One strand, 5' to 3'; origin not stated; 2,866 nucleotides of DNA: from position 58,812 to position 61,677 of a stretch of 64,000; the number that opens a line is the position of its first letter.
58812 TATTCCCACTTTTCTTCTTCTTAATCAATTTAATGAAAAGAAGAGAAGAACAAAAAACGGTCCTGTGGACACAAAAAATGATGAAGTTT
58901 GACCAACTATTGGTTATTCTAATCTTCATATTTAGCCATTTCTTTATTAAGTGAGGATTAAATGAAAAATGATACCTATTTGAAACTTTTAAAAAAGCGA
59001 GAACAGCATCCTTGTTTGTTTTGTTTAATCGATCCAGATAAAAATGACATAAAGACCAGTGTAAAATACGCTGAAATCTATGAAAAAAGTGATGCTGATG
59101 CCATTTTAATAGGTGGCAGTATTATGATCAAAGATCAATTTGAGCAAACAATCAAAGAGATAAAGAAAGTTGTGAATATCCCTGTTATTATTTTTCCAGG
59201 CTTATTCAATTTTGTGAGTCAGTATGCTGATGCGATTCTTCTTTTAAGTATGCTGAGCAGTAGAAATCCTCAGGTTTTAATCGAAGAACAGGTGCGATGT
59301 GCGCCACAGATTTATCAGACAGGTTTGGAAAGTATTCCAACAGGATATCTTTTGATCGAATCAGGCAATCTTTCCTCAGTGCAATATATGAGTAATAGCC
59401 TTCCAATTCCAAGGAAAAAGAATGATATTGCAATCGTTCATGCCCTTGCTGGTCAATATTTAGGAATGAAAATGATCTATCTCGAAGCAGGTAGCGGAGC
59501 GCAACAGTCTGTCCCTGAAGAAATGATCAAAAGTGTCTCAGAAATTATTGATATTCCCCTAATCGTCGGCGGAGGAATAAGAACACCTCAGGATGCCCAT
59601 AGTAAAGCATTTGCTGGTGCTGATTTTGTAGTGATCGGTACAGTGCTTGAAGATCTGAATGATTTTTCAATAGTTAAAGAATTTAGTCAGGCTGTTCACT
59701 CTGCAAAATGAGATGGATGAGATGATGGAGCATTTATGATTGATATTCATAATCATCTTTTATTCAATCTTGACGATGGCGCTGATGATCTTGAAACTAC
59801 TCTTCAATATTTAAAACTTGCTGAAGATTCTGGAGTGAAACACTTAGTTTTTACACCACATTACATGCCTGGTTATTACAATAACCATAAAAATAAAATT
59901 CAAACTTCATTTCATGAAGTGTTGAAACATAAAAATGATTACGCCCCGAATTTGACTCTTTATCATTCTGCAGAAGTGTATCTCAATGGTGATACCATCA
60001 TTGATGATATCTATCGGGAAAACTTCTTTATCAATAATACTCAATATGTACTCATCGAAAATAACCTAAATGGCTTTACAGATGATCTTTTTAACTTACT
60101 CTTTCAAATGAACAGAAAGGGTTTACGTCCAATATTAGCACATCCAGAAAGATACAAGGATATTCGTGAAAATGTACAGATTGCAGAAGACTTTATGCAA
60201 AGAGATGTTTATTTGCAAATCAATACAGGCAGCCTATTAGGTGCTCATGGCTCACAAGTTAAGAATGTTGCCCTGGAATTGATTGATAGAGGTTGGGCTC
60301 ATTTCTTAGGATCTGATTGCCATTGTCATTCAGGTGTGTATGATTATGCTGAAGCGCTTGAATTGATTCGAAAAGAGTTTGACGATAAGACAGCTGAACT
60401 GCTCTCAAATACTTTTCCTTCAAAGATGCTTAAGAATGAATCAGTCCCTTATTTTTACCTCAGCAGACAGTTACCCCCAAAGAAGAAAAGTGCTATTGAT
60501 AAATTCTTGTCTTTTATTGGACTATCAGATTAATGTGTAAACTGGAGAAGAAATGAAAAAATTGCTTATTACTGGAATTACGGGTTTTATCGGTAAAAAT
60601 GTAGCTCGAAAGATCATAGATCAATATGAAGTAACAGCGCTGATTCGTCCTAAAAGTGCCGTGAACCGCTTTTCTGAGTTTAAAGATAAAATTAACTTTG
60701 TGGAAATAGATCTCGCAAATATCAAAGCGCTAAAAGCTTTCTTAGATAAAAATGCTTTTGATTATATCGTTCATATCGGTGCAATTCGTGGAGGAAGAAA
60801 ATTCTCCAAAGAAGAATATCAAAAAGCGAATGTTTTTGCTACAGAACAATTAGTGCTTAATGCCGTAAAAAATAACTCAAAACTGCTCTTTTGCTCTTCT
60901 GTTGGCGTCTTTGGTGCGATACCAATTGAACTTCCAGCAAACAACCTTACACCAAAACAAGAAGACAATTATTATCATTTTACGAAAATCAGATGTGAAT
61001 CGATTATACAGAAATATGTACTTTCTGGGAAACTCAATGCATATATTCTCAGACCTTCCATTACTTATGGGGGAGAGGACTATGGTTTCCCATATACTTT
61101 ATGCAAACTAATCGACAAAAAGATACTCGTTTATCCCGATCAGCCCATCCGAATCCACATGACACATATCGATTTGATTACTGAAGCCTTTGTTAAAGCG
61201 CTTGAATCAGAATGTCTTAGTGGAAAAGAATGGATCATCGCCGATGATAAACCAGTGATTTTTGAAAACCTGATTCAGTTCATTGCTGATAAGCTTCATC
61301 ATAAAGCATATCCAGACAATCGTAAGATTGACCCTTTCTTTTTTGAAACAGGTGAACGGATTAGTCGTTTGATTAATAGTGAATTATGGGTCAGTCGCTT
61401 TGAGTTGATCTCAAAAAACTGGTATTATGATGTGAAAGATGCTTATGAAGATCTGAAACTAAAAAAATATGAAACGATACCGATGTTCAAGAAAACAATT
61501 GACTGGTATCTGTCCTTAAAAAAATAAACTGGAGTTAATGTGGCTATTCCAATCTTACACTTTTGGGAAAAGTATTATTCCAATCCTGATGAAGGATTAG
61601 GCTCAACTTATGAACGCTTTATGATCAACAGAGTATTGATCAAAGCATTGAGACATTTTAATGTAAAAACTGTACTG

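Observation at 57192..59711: Archaeal-type ether-lipid core (polyprenyl synthase, DGGGPS, GGGPS) in a lipid-A-making bacterium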

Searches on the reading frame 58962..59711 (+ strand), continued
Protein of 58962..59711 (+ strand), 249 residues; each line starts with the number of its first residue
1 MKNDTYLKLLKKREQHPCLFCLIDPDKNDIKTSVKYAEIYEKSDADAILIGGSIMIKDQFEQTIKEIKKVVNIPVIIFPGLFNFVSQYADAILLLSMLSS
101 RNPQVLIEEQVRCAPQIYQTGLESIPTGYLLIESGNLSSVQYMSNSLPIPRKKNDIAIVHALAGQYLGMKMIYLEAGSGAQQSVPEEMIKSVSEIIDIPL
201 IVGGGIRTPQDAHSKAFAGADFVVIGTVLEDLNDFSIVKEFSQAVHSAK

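Call 70: find_related_loci(query=A3, collection=genome_contigs, flank=1500)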
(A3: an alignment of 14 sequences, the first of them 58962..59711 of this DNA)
Query A3 (249 aa) in genome_contigs; peptide patterns used: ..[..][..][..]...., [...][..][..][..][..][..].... (x = any residue, [..] = any of these).
600 stretches matched a pattern (row limit reached: there are more); 595 encode a relative of the query (tblastn E <= 1e-3); the best 80 are kept; 80 distinct loci.
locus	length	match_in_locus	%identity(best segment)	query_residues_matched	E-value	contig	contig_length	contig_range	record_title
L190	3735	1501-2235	60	5-249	5e-97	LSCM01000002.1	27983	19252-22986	Cloacimonetes bacterium TCS62 contig2, whole genome shotgun sequence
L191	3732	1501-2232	59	6-249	7e-94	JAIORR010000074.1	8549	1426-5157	MAG: Candidatus Cloacimonadota bacterium isolate SMBSF23 20074_Bin_4_contigs_1_c_000000000937, whole genome shotgun sequ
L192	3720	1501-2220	61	9-248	2e-93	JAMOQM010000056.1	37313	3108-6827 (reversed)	MAG: Candidatus Cloacimonadota bacterium isolate 4559-240_metabat2_scaf2bin.101 4559-240_scaffold_238_c1, whole genome s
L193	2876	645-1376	59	6-249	1e-92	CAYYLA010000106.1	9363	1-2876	MAG TPA_asm: uncultured Candidatus Cloacimonadota bacterium isolate binchicken_co42_422 genome assembly, contig: NODE_12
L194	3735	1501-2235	58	5-249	6e-89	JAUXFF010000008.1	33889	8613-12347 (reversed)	MAG: Candidatus Cloacimonadota bacterium isolate CSMAG_2896 CSMAG_2896_k117_4609101_length_33889_cov_22.9655, whole geno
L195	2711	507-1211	55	12-246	8e-85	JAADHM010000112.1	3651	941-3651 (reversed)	MAG: FCB group bacterium isolate M_MetaBat.192 contig-127_42754, whole genome shotgun sequence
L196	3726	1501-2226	55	6-246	9e-82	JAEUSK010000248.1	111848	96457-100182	MAG: bacterium isolate new MAG-301 k141_267584, whole genome shotgun sequence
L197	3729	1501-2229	52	6-249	2e-81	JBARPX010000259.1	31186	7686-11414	MAG: Candidatus Zixiibacteriota bacterium isolate MFD13424_ilm_asm_bin49 k127_273391, whole genome shotgun sequence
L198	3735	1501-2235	54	3-249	5e-81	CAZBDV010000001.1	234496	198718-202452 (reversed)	MAG TPA_asm: uncultured Candidatus Cloacimonadota bacterium isolate SRP241341_co1_68 genome assembly, contig: NODE_38_le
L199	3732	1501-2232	53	2-246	1e-80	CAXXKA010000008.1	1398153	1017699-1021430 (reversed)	MAG: uncultured candidate division Zixibacteria bacterium isolate 057be676-9b3e-4ab3-9904-799d5201c552 genome assembly,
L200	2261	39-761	52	5-246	1e-80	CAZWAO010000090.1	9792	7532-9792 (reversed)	MAG TPA_asm: uncultured Ignavibacteria bacterium isolate binchicken_co81_427 genome assembly, contig: NODE_11529_length_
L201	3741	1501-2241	53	5-247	2e-79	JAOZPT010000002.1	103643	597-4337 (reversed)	MAG: Candidatus Zixiibacteriota bacterium isolate GMC4.metabat2.266 GMC4_51_length_103643_cov_10.475837, whole genome sh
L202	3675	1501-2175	57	18-246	2e-79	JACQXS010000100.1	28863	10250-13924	MAG: Candidatus Stahlbacteria bacterium isolate NC_groundwater_1521_Pr4_B-0.1um_38_3 SR1-18-B1_scaffold_393637, whole ge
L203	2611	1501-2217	50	9-247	5e-80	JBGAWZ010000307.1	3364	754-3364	MAG: Candidatus Zixiibacteriota bacterium isolate MAG_AAO_AS.78 AAOAS-78_scaffold_62603, whole genome shotgun sequence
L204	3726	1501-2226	52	6-246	3e-79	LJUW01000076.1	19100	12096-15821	MAG: candidate division Zixibacteria bacterium SM23_73_2 WORSMTZ_15833, whole genome shotgun sequence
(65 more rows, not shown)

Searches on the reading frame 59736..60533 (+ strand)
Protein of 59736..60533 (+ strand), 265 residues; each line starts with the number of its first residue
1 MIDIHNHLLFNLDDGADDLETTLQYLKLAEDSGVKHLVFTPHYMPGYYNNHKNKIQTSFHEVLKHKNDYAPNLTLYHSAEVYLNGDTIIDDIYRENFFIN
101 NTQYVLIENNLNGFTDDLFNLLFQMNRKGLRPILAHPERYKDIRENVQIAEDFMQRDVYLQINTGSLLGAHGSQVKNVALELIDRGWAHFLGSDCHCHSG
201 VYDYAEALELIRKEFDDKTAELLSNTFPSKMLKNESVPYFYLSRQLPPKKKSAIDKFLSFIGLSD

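Call 3: search_protein_families(library=pfam, proteins=[window:59736-60533:+], max_evalue=0.01)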
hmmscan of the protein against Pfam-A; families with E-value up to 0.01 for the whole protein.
window:59736-60533:+ (265 aa): 1 family
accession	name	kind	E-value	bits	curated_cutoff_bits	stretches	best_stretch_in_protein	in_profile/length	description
PF19567.5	CpsB_CapC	-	1.1e-49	169.4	27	1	1-232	1-233/234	Capsular polysaccharide synthesis, CpsB/CapC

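Call 4: search_protein_families(library=ncbifam, proteins=[window:59736-60533:+], max_evalue=0.01)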
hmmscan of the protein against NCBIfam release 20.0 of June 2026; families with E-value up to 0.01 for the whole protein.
window:59736-60533:+ (265 aa): 2 families
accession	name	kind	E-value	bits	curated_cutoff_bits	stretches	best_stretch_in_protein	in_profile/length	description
NF041488.1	caps_synth_Cps4B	equivalog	8e-36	123.8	400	1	1-236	1-242/243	capsular polysaccharide biosynthesis protein Cps4B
NF006702.0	PRK09248.1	domain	0.0012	18.4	264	1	131-214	127-213/246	PHP domain-containing protein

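Call 60: search_solved_structures(query=window:59736-60533:+, max_evalue=0.001)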
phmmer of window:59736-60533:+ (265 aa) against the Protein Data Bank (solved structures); distinct sequences matched with E-value up to 0.001: 3.
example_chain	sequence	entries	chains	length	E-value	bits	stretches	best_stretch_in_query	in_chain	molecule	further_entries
3qy6_A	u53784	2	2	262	2.2e-31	112.7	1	1-237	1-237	Tyrosine-protein phosphatase YwqE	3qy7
3qy8_A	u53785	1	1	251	1.6e-24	90.2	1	1-234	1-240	Tyrosine-protein phosphatase CpsB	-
2wjd_A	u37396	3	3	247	1.8e-24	90.1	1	1-233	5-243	TYROSINE-PROTEIN PHOSPHATASE CPSB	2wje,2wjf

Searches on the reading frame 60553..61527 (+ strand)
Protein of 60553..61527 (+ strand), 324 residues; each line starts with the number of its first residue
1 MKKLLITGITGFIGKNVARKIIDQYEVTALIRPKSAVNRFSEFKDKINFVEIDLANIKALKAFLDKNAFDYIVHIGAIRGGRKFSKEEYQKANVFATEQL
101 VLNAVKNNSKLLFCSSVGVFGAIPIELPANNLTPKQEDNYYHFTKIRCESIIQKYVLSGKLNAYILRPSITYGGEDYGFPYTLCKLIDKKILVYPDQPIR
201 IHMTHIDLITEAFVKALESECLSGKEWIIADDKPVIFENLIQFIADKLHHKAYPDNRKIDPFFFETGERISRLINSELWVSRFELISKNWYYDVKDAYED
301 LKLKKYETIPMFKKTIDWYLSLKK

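Call 3: search_protein_families(library=pfam, proteins=[window:60553-61527:+], max_evalue=0.01)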
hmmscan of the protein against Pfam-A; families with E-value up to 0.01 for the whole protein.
window:60553-61527:+ (324 aa): 7 families
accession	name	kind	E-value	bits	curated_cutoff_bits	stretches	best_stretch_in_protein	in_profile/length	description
PF01370.27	Epimerase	-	6.5e-28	98.2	20.9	1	5-218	2-226/240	NAD dependent epimerase/dehydratase family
PF16363.11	GDP_Man_Dehyd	-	1.1e-19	71.5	27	1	5-174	1-186/332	GDP-mannose 4,6 dehydratase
PF04321.23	RmlD_sub_bind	-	3.7e-13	49.6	27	1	3-220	2-200/287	RmlD substrate binding domain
PF01073.25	3Beta_HSD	-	5.7e-12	45.7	22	1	5-250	1-270/280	3-beta hydroxysteroid dehydrogenase/isomerase family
PF07993.18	NAD_binding_4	-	7.5e-11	42.1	20.1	1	6-178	1-214/258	Male sterility protein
PF13460.12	NAD_binding_10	-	2.4e-07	31.2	27.2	1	8-171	1-146/184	NAD(P)H-binding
PF02719.21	Polysacc_synt_2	-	0.0076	15.9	20.2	0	4-110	1-121/293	Polysaccharide biosynthesis protein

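Call 4: search_protein_families(library=ncbifam, proteins=[window:60553-61527:+], max_evalue=0.01)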
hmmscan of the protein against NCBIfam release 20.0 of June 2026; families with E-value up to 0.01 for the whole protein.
window:60553-61527:+ (324 aa): 27 families (the best 25 are shown)
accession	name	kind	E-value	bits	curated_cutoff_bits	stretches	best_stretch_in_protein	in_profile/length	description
TIGR03466.1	HpnA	hypoth_equivalog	1.4e-16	60.3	367.65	1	3-319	2-321/327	hopanoid-associated sugar epimerase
TIGR01179.1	galE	equivalog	1.4e-14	53.7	262.3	1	3-167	1-172/332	UDP-glucose 4-epimerase GalE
NF005539.0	PRK07201.1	equivalog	1.4e-12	47.2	549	1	4-250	3-268/657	SDR family oxidoreductase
TIGR01181.1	dTDP_gluc_dehyt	equivalog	1.5e-12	47.3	365.1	1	3-193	1-207/321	dTDP-glucose 4,6-dehydratase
TIGR02197.1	heptose_epim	equivalog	1.5e-12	47.3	274.6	1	4-161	1-158/316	ADP-glyceromanno-heptose 6-epimerase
TIGR04180.1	EDH_00030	hypoth_equivalog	4.5e-12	45.6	475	1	5-251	2-259/297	NAD-dependent 4,6-dehydratase LegB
NF042422.1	oxyalk_red_OleD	equivalog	1.3e-11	44.4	580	1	3-243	2-245/329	2-alkyl-3-oxoalkanoate reductase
NF043036.1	ErythonDh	equivalog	3.9e-11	42.7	325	1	3-168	2-177/321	D-erythronate dehydrogenase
NF042423.1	oxyalk_red_Shew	equivalog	1.3e-10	40.8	580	1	2-247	9-256/331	2-alkyl-3-oxoalkanoate reductase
TIGR01746.1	Thioester-redct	subfamily_domain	1.2e-09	37.9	213.35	1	4-215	2-245/371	thioester reductase domain-containing protein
NF052578.1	StrlDmthSdmBMthl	equivalog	1e-08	35.3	600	1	5-177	4-175/328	sterol demethylase protein SdmB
NF006073.0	PRK08219.1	equivalog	1.6e-06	28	218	1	2-90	4-93/227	SDR family oxidoreductase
TIGR01214.1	rmlD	equivalog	3e-06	26.6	224.05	1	3-218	1-198/285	dTDP-4-dehydrorhamnose reductase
NF008872.0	PRK11908.1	equivalog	3.7e-06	26.2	294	1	1-123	1-125/349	bifunctional UDP-4-keto-pentose/UDP-xylose synthase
NF007956.0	PRK10675.1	subfamily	4.7e-06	26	394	1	3-153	2-161/338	UDP-glucose 4-epimerase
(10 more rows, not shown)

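Call 59: search_solved_structures(query=window:60553-61527:+, max_evalue=1e-8)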
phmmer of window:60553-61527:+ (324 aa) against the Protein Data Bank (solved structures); distinct sequences matched with E-value up to 1e-8: 3.
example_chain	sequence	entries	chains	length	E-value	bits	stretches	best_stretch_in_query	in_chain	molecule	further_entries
3wj7_A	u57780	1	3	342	3.2e-13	52.9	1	5-233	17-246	Putative oxidoreductase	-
6vlo_A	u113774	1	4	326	2e-10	43.7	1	1-192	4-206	Putative dTDP-D-glucose 4,6-dehydratase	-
6bwl_A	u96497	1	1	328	7.7e-09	38.5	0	3-174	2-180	Pal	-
